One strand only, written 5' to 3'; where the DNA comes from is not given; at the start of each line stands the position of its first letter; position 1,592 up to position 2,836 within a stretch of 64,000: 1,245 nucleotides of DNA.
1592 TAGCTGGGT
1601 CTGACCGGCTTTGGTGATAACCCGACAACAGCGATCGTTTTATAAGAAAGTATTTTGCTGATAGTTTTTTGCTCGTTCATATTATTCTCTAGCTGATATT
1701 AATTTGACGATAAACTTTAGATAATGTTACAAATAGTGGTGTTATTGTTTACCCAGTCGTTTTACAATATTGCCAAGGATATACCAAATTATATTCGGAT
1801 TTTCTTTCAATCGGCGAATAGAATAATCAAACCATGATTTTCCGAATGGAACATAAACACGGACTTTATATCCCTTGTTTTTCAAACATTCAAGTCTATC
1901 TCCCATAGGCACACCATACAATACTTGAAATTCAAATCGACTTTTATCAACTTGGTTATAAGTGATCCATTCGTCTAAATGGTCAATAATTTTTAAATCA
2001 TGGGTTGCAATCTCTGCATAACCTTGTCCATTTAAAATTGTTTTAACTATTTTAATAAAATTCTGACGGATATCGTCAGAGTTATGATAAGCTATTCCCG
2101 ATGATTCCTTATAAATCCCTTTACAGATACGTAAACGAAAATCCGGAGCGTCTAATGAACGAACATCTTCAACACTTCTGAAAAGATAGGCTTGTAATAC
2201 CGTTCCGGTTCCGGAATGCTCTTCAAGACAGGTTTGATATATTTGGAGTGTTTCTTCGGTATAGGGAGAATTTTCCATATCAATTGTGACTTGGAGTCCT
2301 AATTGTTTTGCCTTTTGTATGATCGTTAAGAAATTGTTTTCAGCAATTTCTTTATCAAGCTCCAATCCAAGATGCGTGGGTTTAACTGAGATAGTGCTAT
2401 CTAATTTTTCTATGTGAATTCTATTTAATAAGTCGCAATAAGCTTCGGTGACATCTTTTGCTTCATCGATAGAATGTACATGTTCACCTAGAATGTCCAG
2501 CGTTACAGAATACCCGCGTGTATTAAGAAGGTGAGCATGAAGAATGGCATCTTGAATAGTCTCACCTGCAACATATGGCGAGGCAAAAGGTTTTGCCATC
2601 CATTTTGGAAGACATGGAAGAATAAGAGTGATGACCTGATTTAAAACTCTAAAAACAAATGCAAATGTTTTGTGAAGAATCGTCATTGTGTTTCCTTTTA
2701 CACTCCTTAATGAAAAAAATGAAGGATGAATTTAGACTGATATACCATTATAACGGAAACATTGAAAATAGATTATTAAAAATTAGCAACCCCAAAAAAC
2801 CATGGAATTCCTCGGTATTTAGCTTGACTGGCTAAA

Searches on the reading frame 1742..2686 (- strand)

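Call 72: search_protein_families(library=pfam, proteins=[window:1742-2686:-], max_evalue=0.0001)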
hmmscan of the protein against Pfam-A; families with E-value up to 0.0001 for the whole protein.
window:1742-2686:- (314 aa): 1 family
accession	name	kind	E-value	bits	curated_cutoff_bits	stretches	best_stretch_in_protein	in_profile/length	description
PF01619.24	Pro_dh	-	1.7e-28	100.4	27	1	51-296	5-269/278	Proline dehydrogenase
